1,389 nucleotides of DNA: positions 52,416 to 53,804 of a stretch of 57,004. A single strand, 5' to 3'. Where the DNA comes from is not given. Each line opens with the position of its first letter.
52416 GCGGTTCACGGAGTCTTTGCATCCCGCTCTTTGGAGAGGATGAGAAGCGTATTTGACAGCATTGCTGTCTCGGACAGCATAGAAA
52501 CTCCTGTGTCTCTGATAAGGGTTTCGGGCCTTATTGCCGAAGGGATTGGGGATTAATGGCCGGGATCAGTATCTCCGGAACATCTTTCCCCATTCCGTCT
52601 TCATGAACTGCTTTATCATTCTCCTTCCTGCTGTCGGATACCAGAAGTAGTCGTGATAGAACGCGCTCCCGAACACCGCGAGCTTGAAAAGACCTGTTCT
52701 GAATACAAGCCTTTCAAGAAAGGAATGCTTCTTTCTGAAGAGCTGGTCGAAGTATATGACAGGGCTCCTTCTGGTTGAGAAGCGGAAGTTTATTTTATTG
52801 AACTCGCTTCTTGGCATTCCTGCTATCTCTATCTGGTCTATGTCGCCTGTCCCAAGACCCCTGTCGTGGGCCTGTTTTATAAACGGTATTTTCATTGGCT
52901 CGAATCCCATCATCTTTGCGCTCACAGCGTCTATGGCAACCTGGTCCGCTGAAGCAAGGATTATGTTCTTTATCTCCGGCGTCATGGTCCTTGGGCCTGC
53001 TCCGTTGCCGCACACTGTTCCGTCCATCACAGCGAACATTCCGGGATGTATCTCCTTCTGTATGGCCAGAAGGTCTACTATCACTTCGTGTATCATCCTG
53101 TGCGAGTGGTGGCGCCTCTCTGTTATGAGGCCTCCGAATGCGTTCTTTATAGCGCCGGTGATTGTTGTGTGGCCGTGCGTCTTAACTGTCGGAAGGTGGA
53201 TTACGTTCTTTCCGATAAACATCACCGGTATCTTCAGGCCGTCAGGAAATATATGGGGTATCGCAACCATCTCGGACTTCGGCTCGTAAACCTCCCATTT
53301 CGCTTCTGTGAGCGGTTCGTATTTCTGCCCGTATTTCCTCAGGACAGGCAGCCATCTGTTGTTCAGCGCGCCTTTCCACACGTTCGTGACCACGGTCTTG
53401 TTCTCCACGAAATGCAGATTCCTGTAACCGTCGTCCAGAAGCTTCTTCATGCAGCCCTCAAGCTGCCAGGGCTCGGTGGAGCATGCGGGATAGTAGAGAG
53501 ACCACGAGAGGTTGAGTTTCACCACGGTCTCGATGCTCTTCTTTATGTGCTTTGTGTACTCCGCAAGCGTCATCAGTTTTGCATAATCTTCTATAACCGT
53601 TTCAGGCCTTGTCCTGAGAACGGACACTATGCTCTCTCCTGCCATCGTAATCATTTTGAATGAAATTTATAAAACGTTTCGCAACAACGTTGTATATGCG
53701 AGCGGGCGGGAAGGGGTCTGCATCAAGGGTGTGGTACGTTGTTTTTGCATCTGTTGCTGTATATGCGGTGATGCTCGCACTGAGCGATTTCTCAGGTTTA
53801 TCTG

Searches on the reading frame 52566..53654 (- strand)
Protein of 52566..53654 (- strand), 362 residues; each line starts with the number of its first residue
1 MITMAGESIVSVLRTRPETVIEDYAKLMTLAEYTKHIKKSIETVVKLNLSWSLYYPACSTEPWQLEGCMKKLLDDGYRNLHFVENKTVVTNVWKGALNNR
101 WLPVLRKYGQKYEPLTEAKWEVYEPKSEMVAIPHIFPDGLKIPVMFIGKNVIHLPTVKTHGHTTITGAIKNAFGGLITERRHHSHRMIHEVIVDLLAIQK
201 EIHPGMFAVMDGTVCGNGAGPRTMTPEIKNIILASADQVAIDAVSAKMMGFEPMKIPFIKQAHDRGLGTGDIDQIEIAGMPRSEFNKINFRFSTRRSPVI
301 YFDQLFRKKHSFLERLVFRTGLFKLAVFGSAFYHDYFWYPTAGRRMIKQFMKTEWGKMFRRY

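Call 13: search_protein_families(library=pfam, proteins=[window:52566-53654:-], max_evalue=0.001)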
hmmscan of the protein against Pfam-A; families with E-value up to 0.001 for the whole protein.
window:52566-53654:- (362 aa): 1 family
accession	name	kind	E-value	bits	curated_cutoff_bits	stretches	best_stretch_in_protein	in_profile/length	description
PF04015.17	DUF362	-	8e-24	85.2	24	1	44-246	2-199/200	Domain of unknown function (DUF362)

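Call 15: search_solved_structures(query=window:52566-53654:-, max_evalue=1, show_alignments=1)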
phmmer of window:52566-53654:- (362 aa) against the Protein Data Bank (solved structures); distinct sequences matched with E-value up to 1: 0.

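Call 39: search_protein_families(library=ncbifam, proteins=[window:52566-53654:-], max_evalue=0.0001)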
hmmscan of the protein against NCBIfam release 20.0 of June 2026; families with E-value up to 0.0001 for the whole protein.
window:52566-53654:- (362 aa): 1 family
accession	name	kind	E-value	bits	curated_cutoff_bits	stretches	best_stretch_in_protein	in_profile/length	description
NF052623.1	Npun_F2552_fam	equivalog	9.8e-13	48.2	500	1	150-299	137-288/314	Npun_F2552 family protein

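Call 40: find_homologous_proteins(query=window:52566-53654:-, max_evalue=0.00001)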
Query window:52566-53654:- (362 aa): 8000 proteins with E <= 0.00001 among 8000 candidates; the best 120 are listed.
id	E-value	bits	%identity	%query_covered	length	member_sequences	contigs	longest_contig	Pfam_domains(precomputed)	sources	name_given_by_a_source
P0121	5.8e-247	836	100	99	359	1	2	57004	PF04015.18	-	-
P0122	5.0e-178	609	72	99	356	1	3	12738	PF04015.18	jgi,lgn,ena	-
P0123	6.9e-176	602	69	98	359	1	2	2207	PF04015.18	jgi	-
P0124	1.2e-174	598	70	98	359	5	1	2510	PF04015.18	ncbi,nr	ncbi:DUF362 domain-containing protein [Candidatus Woesearchaeota archaeon]|nr:DUF362 domain-containi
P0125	1.8e-174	598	71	98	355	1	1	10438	PF04015.18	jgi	-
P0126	1.5e-173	595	71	99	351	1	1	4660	PF04015.18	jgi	-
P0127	2.1e-173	594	69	98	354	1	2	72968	PF04015.18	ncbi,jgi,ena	-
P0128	2.5e-173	594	69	98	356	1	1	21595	PF04015.18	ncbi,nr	ncbi:DUF362 domain-containing protein [Candidatus Woesearchaeota archaeon]|nr:DUF362 domain-containi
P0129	2.2e-171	588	68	98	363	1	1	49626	PF04015.18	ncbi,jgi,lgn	ncbi:MAG: DUF362 domain-containing protein [Candidatus Woesearchaeota archaeon]|jgi:uncharacterized 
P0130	5.1e-171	586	69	99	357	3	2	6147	PF04015.18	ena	-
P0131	2.3e-170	584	70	99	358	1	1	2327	PF04015.18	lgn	-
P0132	3.9e-170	583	70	98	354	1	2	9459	PF04015.18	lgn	-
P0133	1.6e-169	581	69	98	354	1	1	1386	PF04015.18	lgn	-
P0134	2.0e-169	581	69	98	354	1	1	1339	PF04015.18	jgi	-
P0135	4.3e-169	580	68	98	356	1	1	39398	PF04015.18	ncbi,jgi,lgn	-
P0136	6.8e-169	579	70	98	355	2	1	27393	PF04015.18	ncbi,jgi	-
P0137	9.1e-169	579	69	99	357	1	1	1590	PF04015.18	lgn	-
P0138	9.4e-169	579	68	98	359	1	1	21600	PF04015.18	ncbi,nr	ncbi:DUF362 domain-containing protein [Candidatus Woesearchaeota archaeon]|nr:DUF362 domain-containi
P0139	1.1e-168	579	69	98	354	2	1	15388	PF04015.18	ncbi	-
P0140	1.2e-168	579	68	98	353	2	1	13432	PF04015.18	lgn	-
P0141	4.8e-168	577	68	99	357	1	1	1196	PF04015.18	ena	-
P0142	1.1e-167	575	68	98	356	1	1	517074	PF04015.18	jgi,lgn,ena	-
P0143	2.1e-167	574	67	98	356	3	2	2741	PF04015.18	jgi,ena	-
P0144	2.3e-167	574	68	98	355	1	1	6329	PF04015.18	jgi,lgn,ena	-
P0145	2.5e-167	574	68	98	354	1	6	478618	PF04015.18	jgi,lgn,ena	jgi:uncharacterized protein (DUF362 family)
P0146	3.5e-167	574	68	98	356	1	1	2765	PF04015.18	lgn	-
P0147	3.5e-167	574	67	98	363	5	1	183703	PF04015.18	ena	-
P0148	6.2e-167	573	67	98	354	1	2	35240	PF04015.18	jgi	-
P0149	7.1e-167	573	67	98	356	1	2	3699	PF04015.18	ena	-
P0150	9.1e-167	572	68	98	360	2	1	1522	PF04015.18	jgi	jgi:uncharacterized protein (DUF362 family)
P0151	9.6e-167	572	68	99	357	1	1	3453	PF04015.18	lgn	-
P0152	1.7e-166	571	69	98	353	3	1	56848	PF04015.18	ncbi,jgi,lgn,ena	-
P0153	2.1e-166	571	67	99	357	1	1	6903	PF04015.18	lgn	-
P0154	2.3e-166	571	67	98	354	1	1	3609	PF04015.18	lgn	-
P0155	3.1e-166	571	67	98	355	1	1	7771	PF04015.18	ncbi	-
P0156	4.2e-166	570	67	98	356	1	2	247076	PF04015.18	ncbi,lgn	-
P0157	6.2e-166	570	67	99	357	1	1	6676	PF04015.18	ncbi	-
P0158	7.2e-166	569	68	99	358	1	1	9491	PF04015.18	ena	-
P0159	9.1e-166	569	68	98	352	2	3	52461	PF04015.18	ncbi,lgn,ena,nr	ncbi:MAG TPA: DUF362 domain-containing protein [Candidatus Nanoarchaeia archaeon]|nr:DUF362 domain-c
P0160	1.0e-165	569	66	99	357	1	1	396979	PF04015.18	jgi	jgi:uncharacterized protein (DUF362 family)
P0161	1.1e-165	569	67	98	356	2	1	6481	PF04015.18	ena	-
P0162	1.4e-165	568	67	98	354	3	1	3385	PF04015.18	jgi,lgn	jgi:uncharacterized protein (DUF362 family)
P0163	3.1e-165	567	69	98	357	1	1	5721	PF04015.18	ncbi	-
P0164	3.6e-165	567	67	98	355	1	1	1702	PF04015.18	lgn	-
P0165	6.9e-165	566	66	98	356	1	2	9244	PF04015.18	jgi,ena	-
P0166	7.5e-165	566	67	98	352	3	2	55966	PF04015.18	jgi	-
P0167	8.9e-165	566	67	98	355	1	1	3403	PF04015.18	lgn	-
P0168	9.1e-165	566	67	99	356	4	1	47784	PF04015.18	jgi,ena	jgi:uncharacterized protein (DUF362 family)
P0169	1.6e-164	565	66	98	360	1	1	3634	PF04015.18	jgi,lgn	jgi:uncharacterized protein (DUF362 family)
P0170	1.8e-164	565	69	98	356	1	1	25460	PF04015.18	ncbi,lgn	-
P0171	2.3e-164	564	67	98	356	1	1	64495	PF04015.18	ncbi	-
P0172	2.3e-164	564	67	99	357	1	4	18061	PF04015.18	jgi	-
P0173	2.4e-164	564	67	98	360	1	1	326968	PF04015.18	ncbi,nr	ncbi:DUF362 domain-containing protein [Candidatus Woesearchaeota archaeon]|nr:DUF362 domain-containi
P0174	2.4e-164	564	66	99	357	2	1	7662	PF04015.18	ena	-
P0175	2.8e-164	564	65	98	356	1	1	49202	PF04015.18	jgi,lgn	jgi:uncharacterized protein (DUF362 family)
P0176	4.0e-164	564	66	98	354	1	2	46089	PF04015.18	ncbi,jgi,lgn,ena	-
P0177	1.5e-163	562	67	98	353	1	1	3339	PF04015.18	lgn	-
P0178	1.6e-163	562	68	98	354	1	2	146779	PF04015.18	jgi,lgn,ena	-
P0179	1.8e-163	562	68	98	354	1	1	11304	PF04015.18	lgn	-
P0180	1.8e-163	562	67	98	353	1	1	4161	PF04015.18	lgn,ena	-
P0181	3.2e-163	561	68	98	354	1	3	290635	PF04015.18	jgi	-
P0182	3.2e-163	561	64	99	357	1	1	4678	PF04015.18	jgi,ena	-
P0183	3.4e-163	561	65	98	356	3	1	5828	PF04015.18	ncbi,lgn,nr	ncbi:MAG: DUF362 domain-containing protein [bacterium]|nr:DUF362 domain-containing protein [bacteriu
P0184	3.8e-163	560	65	98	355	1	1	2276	PF04015.18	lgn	-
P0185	4.4e-163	560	66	99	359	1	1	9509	PF04015.18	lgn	-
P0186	4.8e-163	560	67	98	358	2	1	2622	PF04015.18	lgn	-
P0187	6.1e-163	560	66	99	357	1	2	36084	PF04015.18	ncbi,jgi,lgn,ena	-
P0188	7.4e-163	559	66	98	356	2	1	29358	PF04015.18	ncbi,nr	ncbi:DUF362 domain-containing protein [Candidatus Woesearchaeota archaeon]|nr:DUF362 domain-containi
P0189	1.1e-162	559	67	98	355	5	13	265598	PF04015.18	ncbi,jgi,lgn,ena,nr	ncbi:DUF362 domain-containing protein [archaeon]|jgi:uncharacterized protein (DUF362 family)|nr:DUF3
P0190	1.1e-162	559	67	98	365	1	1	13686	PF04015.18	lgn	-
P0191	1.2e-162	559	65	98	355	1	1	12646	PF04015.18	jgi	jgi:uncharacterized protein (DUF362 family)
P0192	1.2e-162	559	67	98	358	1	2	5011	PF04015.18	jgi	jgi:uncharacterized protein (DUF362 family)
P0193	2.2e-162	558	65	98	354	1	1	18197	PF04015.18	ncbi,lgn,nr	ncbi:DUF362 domain-containing protein [Candidatus Woesearchaeota archaeon]|nr:DUF362 domain-containi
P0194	2.4e-162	558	65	99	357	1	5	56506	PF04015.18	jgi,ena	-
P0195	3.0e-162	557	65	98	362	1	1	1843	PF04015.18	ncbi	-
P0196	3.6e-162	557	66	98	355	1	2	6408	PF04015.18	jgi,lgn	-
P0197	4.2e-162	557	65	98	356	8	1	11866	PF04015.18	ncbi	-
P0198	4.5e-162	557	67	98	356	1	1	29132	PF04015.18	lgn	-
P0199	9.6e-162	556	65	98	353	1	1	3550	PF04015.18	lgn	-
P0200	1.0e-161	556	67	98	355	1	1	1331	PF04015.18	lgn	-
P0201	1.5e-161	555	66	99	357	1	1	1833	PF04015.18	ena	-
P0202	1.6e-161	555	67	98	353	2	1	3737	PF04015.18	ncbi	-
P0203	2.1e-161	555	66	98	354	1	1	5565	PF04015.18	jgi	jgi:uncharacterized protein (DUF362 family)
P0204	2.4e-161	555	66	98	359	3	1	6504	PF04015.18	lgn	-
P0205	2.7e-161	554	67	98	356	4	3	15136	PF04015.18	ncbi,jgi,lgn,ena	-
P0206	2.9e-161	554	65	99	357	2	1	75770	PF04015.18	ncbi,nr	ncbi:DUF362 domain-containing protein [Candidatus Woesearchaeota archaeon]|nr:DUF362 domain-containi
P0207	3.5e-161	554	65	98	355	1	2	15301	PF04015.18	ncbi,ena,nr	ncbi:iron-sulfur cluster-binding protein [archaeon]|nr:iron-sulfur cluster-binding protein [archaeon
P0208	4.6e-161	554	65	98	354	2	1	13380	PF04015.18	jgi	jgi:uncharacterized protein (DUF362 family)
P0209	6.4e-161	553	66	98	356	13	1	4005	PF04015.18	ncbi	-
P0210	8.1e-161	553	67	98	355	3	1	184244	PF04015.18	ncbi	-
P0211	1.4e-160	552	67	98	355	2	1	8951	PF04015.18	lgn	-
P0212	1.8e-160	552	65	98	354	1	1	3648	PF04015.18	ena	-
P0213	1.8e-160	552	66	98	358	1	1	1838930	PF04015.18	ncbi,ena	-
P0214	1.8e-160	552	66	98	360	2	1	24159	PF04015.18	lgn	-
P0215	1.9e-160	552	65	98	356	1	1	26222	PF04015.18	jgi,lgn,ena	-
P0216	1.9e-160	552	67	99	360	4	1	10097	PF04015.18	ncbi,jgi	jgi:uncharacterized protein (DUF362 family)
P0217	2.0e-160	552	64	98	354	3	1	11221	PF04015.18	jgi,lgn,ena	-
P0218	2.1e-160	551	66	98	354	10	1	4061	PF04015.18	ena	-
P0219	2.2e-160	551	66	98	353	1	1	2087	PF04015.18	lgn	-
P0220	2.3e-160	551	67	98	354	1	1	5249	PF04015.18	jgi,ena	-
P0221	2.9e-160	551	66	98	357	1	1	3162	PF04015.18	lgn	-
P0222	2.9e-160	551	66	98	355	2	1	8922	PF04015.18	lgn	-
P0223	3.3e-160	551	65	99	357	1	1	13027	PF04015.18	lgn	-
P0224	4.7e-160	550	64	98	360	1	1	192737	PF04015.18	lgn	-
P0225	5.2e-160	550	66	98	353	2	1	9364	PF04015.18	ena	-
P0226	6.3e-160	550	65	98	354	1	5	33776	PF04015.18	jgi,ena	-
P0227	8.2e-160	549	66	98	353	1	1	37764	PF04015.18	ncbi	-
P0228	1.2e-159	549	66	98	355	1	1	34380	PF04015.18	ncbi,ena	-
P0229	1.3e-159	549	66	98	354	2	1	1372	PF04015.18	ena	-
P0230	1.6e-159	549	66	98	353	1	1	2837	PF04015.18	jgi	jgi:uncharacterized protein (DUF362 family)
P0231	2.3e-159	548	68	98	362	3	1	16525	PF04015.18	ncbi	-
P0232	5.0e-159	547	66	98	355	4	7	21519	PF04015.18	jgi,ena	-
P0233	6.2e-159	547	66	98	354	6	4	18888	PF04015.18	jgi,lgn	jgi:uncharacterized protein (DUF362 family)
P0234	6.3e-159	547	66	98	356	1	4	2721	PF04015.18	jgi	-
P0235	8.3e-159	546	66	98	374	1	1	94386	PF04015.18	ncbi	-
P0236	1.0e-158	546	65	98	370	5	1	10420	PF04015.18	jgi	-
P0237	1.1e-158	546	66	98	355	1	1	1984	PF04015.18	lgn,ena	-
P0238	1.4e-158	545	65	98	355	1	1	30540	PF04015.18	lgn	-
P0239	1.6e-158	545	64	99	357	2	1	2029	PF04015.18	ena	-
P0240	2.1e-158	545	64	98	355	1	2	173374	PF04015.18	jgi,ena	jgi:uncharacterized protein (DUF362 family)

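Call 50: predict_structure(alignment_id=A2)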
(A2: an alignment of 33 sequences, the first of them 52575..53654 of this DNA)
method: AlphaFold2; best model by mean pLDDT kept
length: 360 residues; sequences in the alignment: 33
mean_pLDDT: 84.0   pTM: 0.87
mean pLDDT of the five models: 84.0, 84.0, 83.1, 82.2, 81.1
residues with pLDDT >= 90: 191; 70-90: 91; 50-70: 67; < 50: 11
segments of 3 or more residues with pLDDT < 50: 1-5, 89-94
pLDDT, mean of each block of 10 residues (from residue 1): 59 98 98 97 88 69 96 97 68 58 93 80 90 83 91 91 81 60 74 92 96 89 85 98 98 96 96 97 97 75 60 57 64 75 86 92
secondary structure, 60 per line:
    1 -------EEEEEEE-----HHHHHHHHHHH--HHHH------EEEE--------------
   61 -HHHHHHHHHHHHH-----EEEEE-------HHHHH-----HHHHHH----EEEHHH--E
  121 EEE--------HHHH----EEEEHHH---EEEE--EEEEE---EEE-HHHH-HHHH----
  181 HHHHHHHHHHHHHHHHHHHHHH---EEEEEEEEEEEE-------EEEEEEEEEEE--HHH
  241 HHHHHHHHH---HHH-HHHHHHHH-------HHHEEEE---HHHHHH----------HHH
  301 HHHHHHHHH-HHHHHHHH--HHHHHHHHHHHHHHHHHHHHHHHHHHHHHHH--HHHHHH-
elements in order: E8-14 H20-30 H33-36 E43-46 H62-74 E80-84 H92-96 H102-107 E112-114 E120-123 H132-135 E140-143 E150-153 E156-160 E164-166 H168-171 H173-176 H181-202 E206-217 E225-235 H238-249 H257-264 E275-278 H282-287 H298-309 H311-318 H321-351 H354-359

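Call 54: fold_search(model_id=the predicted structure, library=pdb)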
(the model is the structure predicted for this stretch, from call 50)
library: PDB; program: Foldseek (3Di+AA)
matches with E <= 10: 1091; with E <= 0.001: 10
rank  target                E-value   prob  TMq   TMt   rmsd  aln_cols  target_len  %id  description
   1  6d6z                  1.8e-06  1.00  0.40  0.37  15.5       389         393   10  Structure of the malate racemase apoprotein from Thermoanaerobacterium thermosaccharolyticum (released 2019-04-24)
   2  7s91                  4.8e-06  1.00  0.41  0.37  15.5       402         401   10  Structure of the malate racemase mar2 apoprotein from Thermoanaerobacterium thermosaccharolyticum at 2.25 angstroms reso (released 2021-10-13)
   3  9q3j_H                8.1e-05  1.00  0.43  0.35   6.2       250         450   12  Structures of LarA-like nickel-pincer nucleotide cofactor-utilizing enzyme with a single catalytic histidine residue f (released 2025-09-17)
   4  9q3j_G                8.1e-05  1.00  0.41  0.34   7.5       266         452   14  Structures of LarA-like nickel-pincer nucleotide cofactor-utilizing enzyme with a single catalytic histidine residue f (released 2025-09-17)
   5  9q3j_E                1.1e-04  1.00  0.40  0.33   8.5       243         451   13  Structures of LarA-like nickel-pincer nucleotide cofactor-utilizing enzyme with a single catalytic histidine residue f (released 2025-09-17)
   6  9q3j_A                1.3e-04  1.00  0.43  0.35   5.1       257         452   12  Structures of LarA-like nickel-pincer nucleotide cofactor-utilizing enzyme with a single catalytic histidine residue f (released 2025-09-17)
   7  4nar                  1.8e-04  1.00  0.37  0.33   8.2       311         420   10  Crystal Structure of the Q9WYS3 protein from Thermotoga maritima. Northeast Structural Genomics Consortium Target VR152 (released 2013-11-06)
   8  9q3k_A                2.1e-04  1.00  0.44  0.34   4.8       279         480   11  Structure of LarA-like nickel-pincer nucleotide cofactor-utilizing enzyme with a single catalytic histidine residue fr (released 2025-09-24)
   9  9eid                  2.7e-04  1.00  0.37  0.33   7.4       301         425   11  A broad-substrate spectrum lactate racemase A from Isosphaera pallida in complex with D-2-Hydroxybutyrate (released 2025-01-29)
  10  9q3j_D                3.9e-04  1.00  0.40  0.33   6.7       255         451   14  Structures of LarA-like nickel-pincer nucleotide cofactor-utilizing enzyme with a single catalytic histidine residue f (released 2025-09-17)
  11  3tma                  3.3e-03  0.84  0.24  0.26   9.4       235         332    7  Crystal structure of TrmN from Thermus thermophilus (released 2012-03-14)
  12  6c8s_A                4.2e-03  0.25  0.19  0.19  17.7       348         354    8  Loganic acid methyltransferase with SAH (released 2018-02-21)
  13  2eg5_E                4.8e-03  0.38  0.22  0.22  17.0       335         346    8  The structure of xanthosine methyltransferase (released 2007-05-01)
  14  6c8r_B                7.9e-03  0.30  0.22  0.22  17.4       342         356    7  Loganic acid O-methyltransferase complexed with SAH and loganic acid (released 2018-02-07)
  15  7bxq_A                1.1e-02  0.23  0.16  0.15  12.7       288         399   10  2-amino-3-ketobutyrate CoA ligase from Cupriavidus necator L-Threonine binding form (released 2021-04-21)
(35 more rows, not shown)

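Call 55: search_solved_structures(query=A2, max_evalue=10, show_alignments=3)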
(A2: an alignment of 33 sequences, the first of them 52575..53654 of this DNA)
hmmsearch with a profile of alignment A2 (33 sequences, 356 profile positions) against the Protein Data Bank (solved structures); distinct sequences matched with E-value up to 10: 1.
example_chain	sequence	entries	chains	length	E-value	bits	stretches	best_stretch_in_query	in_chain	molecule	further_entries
2hze_A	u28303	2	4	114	1.6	10.9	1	94-147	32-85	Glutaredoxin-1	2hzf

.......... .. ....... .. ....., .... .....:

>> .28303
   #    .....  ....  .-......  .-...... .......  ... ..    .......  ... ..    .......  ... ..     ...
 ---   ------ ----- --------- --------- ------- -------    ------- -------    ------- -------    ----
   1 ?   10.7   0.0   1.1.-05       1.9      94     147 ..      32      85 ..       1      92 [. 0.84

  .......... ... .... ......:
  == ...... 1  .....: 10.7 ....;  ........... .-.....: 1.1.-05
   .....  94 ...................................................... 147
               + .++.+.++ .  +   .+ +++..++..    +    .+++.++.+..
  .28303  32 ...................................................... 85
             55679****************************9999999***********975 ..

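Call 59: find_encoding_contigs(protein=P0213, flank=7000, max_places=1)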
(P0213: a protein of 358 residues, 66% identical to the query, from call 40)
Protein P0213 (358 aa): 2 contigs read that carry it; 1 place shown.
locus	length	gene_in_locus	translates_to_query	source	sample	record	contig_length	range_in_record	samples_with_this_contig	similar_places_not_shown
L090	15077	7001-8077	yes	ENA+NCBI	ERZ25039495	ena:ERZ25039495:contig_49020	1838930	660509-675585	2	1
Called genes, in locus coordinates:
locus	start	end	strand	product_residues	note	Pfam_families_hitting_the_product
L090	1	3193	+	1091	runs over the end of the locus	PF13145:Rotamase_2 (faint), PF02516:STT3, PF13616:Rotamase_3, PF00639:Rotamase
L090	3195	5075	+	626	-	-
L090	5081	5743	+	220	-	PF13489:Methyltransf_23, PF13847:Methyltransf_31, PF08241:Methyltransf_11, PF08242:Methyltransf_12, PF13649:Methyltransf_25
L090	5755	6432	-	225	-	PF00535:Glycos_transf_2, PF13641:Glyco_tranf_2_3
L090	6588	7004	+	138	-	PF04138:GtrA_DPMS_TM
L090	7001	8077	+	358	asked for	PF04015:DUF362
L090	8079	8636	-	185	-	-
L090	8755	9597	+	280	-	PF02749:QRPTase_N, PF01729:QRPTase_C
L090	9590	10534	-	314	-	PF02540:NAD_synthase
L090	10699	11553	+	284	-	PF01040:UbiA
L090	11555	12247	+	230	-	PF00535:Glycos_transf_2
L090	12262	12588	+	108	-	PF10066:DUF2304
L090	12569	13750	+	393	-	PF02350:Epimerase_2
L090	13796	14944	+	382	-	PF13439:Glyco_transf_4 (faint), PF00534:Glycos_transf_1, PF13692:Glyco_trans_1_4, PF13524:Glyco_trans_1_2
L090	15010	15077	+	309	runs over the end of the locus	-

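Call 60: find_encoding_contigs(protein=P0142, flank=7000, max_places=1)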
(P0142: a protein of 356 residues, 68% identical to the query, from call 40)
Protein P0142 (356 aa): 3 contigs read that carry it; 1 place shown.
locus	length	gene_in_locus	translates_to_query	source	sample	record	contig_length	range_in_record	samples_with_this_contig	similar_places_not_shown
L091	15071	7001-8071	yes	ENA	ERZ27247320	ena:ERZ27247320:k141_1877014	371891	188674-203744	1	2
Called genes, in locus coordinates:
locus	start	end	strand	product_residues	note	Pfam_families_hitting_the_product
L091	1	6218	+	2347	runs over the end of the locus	PF10030:DUF2272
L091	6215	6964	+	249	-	-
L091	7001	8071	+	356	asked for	PF04015:DUF362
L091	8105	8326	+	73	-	-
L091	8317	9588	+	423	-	PF01409:tRNA-synt_2d, PF13393:tRNA-synt_His, PF00587:tRNA-synt_2b (weak), PF03129:HGTP_anticodon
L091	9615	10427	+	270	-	-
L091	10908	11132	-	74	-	PF01423:LSM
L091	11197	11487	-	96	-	-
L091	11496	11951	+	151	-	PF01201:Ribosomal_S8e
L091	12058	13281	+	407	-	PF11271:PorA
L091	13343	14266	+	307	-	PF08271:Zn_Ribbon_TF, PF00382:TFIIB, PF04545:Sigma70_r4 (faint), PF00382:TFIIB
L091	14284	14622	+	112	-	-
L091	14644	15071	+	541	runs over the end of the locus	-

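Call 61: find_encoding_contigs(protein=P0183, flank=7000, max_places=1)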
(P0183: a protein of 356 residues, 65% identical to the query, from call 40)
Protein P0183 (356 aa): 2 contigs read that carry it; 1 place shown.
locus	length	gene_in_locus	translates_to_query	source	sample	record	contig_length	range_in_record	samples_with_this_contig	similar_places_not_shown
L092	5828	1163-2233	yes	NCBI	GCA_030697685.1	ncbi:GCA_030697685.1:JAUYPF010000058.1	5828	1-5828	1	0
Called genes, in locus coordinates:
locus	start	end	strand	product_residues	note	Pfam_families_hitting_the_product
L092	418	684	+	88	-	PF04014:MazE_antitoxin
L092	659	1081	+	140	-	PF13470:PIN_3, PF01850:PIN, PF10130:PIN_2 (faint)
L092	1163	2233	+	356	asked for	PF04015:DUF362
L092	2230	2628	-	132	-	PF01850:PIN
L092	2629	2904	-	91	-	PF02697:VAPB_antitox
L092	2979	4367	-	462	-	-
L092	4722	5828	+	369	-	PF01409:tRNA-synt_2d (weak), PF13393:tRNA-synt_His, PF00587:tRNA-synt_2b (weak)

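Call 94: search_protein_families(library=pfam, proteins=[window:52566-53654:-, P0207, P0183], max_evalue=10)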
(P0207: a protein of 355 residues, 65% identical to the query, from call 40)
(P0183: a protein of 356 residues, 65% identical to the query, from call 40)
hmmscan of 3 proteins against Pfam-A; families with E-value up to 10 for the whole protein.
window:52566-53654:- (362 aa): 1 family
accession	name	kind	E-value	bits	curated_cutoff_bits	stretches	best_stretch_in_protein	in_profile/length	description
PF04015.17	DUF362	-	8e-24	85.2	24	1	44-246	2-199/200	Domain of unknown function (DUF362)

P0207 (355 aa): 1 family
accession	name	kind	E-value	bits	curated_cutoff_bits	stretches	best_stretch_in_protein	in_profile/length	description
PF04015.17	DUF362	-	1.4e-24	87.7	24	1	38-240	2-199/200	Domain of unknown function (DUF362)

P0183 (356 aa): 1 family
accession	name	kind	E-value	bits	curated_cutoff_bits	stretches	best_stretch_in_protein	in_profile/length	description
PF04015.17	DUF362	-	9.2e-23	81.8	24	1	38-240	2-199/200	Domain of unknown function (DUF362)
